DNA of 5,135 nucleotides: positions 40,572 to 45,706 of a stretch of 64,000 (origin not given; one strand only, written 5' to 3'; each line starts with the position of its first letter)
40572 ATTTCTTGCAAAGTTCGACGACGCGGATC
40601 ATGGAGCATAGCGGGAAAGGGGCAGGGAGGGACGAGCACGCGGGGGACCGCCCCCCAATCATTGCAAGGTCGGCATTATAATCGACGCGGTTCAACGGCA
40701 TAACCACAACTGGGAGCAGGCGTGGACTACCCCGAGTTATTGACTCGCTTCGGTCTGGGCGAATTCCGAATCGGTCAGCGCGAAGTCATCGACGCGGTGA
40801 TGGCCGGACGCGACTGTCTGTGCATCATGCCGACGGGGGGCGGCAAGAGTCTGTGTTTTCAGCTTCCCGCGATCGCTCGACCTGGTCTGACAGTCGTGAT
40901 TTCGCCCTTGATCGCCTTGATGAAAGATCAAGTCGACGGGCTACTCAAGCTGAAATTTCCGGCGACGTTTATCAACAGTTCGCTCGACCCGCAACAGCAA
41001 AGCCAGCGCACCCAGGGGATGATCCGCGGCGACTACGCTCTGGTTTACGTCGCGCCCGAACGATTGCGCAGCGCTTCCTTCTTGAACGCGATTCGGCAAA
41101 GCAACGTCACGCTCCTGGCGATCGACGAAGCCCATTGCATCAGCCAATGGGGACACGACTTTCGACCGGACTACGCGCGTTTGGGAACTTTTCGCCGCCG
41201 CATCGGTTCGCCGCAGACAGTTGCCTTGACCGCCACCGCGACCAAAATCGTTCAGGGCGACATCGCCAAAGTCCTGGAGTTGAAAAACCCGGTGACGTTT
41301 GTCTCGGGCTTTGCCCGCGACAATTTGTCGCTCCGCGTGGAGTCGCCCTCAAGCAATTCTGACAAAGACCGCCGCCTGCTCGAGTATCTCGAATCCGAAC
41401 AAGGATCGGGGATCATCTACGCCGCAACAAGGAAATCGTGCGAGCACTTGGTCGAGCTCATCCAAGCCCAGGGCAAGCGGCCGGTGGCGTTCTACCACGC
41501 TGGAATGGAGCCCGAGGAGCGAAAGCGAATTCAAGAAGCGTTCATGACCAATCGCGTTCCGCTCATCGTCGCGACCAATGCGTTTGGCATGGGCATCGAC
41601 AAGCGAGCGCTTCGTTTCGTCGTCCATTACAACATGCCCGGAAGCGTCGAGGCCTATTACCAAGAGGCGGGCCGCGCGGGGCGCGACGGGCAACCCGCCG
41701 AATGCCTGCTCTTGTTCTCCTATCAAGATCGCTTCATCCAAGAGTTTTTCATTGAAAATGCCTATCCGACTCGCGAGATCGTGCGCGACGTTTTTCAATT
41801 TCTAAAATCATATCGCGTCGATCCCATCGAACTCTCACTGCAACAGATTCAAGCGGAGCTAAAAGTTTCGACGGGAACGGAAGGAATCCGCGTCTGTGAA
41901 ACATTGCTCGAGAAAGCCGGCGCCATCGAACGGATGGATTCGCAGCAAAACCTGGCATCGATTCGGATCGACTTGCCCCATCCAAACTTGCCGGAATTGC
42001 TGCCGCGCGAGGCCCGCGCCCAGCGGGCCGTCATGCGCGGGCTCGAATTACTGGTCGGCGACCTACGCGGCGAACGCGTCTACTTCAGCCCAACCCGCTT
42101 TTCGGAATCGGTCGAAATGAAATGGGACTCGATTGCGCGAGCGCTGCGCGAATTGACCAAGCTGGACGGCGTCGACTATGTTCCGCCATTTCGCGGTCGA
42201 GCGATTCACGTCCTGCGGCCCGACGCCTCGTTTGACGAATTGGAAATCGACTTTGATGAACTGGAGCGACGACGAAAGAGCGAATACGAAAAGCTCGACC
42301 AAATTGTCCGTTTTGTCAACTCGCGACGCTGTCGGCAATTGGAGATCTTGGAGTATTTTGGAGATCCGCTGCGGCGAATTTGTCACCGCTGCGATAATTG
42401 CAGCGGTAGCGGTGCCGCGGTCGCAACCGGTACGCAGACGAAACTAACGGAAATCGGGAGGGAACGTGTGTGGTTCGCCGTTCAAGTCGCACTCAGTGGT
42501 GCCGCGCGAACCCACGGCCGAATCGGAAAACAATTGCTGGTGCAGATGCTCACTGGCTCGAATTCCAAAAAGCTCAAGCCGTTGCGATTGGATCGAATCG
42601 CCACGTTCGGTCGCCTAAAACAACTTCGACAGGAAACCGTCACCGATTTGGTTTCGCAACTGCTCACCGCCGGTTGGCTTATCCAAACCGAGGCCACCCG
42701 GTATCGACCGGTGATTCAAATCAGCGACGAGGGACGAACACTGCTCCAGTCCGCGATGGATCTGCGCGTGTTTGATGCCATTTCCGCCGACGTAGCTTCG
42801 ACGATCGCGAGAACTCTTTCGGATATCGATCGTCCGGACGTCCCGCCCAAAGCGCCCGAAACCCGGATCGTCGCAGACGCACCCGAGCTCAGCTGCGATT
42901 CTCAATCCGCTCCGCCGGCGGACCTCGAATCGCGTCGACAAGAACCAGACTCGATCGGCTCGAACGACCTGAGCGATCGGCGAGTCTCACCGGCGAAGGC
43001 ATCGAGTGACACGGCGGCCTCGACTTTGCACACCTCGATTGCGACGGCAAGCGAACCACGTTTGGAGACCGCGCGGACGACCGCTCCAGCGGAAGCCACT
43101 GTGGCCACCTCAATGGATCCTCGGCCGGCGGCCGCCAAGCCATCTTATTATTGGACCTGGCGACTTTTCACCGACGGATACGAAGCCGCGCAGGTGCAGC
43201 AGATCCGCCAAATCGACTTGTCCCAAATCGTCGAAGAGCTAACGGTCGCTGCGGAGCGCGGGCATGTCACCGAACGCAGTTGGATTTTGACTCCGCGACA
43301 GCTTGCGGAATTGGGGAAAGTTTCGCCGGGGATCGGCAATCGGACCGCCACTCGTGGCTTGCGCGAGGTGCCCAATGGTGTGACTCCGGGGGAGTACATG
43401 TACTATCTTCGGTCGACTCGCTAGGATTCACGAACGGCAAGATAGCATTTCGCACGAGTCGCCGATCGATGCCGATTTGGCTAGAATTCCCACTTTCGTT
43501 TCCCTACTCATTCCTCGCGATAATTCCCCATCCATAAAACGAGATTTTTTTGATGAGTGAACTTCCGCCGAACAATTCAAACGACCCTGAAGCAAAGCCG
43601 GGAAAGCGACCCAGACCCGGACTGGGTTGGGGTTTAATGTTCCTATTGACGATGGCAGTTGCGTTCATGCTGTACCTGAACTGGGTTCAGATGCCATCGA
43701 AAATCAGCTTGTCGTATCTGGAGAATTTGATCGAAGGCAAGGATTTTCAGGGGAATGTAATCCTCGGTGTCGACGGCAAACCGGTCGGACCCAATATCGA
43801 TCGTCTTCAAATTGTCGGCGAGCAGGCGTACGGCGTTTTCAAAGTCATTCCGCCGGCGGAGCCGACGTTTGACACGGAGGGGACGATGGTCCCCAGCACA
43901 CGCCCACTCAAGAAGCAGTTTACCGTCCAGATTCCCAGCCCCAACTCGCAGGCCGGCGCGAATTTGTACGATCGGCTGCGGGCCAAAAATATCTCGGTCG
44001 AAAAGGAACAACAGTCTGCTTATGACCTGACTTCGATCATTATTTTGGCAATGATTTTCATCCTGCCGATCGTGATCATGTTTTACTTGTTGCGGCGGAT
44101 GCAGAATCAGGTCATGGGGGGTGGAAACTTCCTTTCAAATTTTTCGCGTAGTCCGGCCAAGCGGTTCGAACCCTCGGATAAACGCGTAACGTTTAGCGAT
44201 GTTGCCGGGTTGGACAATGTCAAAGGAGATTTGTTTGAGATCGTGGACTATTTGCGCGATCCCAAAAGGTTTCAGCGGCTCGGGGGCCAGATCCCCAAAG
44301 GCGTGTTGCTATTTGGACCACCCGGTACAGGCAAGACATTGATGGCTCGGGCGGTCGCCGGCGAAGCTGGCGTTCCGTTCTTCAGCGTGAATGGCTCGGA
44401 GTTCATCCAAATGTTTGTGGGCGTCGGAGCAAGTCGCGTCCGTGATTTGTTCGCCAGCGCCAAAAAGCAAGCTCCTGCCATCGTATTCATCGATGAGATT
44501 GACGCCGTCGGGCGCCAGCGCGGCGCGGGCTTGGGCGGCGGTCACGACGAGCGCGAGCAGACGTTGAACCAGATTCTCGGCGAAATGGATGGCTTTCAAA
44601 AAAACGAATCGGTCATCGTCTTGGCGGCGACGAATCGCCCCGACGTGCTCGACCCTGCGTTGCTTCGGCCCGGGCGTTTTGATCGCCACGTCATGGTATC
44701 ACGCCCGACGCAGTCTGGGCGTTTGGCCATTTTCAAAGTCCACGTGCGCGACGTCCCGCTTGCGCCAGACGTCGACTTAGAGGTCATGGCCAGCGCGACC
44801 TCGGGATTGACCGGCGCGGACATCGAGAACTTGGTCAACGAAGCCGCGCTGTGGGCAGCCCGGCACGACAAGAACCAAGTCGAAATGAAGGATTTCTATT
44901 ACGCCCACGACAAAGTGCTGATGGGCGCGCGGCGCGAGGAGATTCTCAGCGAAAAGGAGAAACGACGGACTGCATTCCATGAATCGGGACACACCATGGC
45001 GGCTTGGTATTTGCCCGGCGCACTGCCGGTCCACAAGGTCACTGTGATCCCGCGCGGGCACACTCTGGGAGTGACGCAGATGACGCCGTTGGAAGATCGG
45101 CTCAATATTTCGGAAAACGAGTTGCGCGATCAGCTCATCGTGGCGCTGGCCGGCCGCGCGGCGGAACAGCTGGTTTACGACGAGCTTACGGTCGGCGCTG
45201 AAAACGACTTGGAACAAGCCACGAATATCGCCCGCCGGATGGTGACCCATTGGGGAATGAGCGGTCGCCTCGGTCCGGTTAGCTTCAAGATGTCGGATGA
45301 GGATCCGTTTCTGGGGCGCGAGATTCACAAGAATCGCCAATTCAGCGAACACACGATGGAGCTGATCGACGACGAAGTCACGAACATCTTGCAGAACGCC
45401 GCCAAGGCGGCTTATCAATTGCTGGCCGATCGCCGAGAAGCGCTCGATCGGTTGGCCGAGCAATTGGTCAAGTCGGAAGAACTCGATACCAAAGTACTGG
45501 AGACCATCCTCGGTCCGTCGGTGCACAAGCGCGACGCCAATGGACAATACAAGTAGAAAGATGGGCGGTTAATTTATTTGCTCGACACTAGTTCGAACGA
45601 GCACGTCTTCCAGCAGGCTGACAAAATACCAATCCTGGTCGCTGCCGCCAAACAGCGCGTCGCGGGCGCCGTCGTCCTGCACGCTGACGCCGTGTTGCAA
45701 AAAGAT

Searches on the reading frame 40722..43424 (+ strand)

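Call 9: search_protein_families(library=pfam, proteins=[window:40722-43424:+], max_evalue=0.01)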
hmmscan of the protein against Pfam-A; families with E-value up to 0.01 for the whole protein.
window:40722-43424:+ (900 aa): 6 families
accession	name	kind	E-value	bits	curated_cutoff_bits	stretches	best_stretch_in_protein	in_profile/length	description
PF00270.35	DEAD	-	5e-28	98.4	26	1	19-175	4-162/167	DEAD/DEAH box helicase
PF00271.37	Helicase_C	-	4e-22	79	23.5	1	215-323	2-110/110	Helicase conserved C-terminal domain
PF09382.16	RQC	-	2.5e-16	60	23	1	587-680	11-102/114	RQC domain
PF16124.10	RecQ_Zn_bind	-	1.5e-10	42.1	25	1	514-560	17-65/66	RecQ zinc-binding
PF14493.12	HTH_40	-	5.7e-05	23.8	27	0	809-867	2-60/89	Helix-turn-helix domain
PF02603.21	Hpr_kinase_N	-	0.0093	16.4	24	0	246-306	49-106/125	HPr Serine kinase N terminus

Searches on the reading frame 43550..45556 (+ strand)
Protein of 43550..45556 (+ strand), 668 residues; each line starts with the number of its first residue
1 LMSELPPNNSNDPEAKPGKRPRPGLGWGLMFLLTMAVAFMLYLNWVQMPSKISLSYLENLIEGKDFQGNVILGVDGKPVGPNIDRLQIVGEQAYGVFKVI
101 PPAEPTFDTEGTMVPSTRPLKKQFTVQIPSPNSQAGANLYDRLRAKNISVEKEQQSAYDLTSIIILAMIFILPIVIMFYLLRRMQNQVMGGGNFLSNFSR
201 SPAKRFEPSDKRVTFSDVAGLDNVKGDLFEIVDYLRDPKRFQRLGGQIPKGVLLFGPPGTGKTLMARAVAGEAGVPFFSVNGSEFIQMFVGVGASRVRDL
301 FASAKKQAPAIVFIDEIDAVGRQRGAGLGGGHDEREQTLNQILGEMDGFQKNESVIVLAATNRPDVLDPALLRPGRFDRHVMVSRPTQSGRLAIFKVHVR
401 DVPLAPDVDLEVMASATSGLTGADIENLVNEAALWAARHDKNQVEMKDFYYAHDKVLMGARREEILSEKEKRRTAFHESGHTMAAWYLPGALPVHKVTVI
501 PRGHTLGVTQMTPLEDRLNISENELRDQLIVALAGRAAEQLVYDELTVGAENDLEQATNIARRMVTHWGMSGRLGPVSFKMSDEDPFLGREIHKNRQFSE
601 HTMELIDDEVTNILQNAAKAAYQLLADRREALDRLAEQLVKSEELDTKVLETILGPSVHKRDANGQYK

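Call 9: search_protein_families(library=pfam, proteins=[window:43550-45556:+], max_evalue=0.01)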
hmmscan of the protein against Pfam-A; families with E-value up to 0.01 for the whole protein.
window:43550-45556:+ (668 aa): 10 families
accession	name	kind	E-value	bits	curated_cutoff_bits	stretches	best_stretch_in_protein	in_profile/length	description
PF01434.24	Peptidase_M41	-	5.2e-66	222.6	29.9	1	465-652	2-190/191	Peptidase family M41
PF00004.35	AAA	-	3.9e-46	157.2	21.2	1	252-384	1-130/131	ATPase family associated with various cellular activities (AAA)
PF17862.7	AAA_lid_3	-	6.1e-12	45.3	27.2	1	407-449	1-43/45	AAA+ lid domain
PF07728.20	AAA_5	-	6.4e-08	33.1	22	1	251-373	1-137/139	AAA domain (dynein-related subfamily)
PF05496.18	RuvB_N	-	0.00013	22.2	27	1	251-320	35-96/159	Holliday junction DNA helicase RuvB P-loop domain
PF13191.12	AAA_16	-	0.00014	22.8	32.6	1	242-328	17-113/167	AAA ATPase domain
PF06068.19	TIP49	-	0.00015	21.5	23.8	1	250-286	51-89/347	TIP49 P-loop domain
PF20720.3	nSTAND3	-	0.0044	17.2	27.2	0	252-374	20-122/155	Novel STAND NTPase 3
PF13401.12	AAA_22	-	0.0068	17.2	27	0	252-277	8-36/130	AAA domain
PF13207.12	AAA_17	-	0.0092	16.7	27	0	255-306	1-51/136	AAA domain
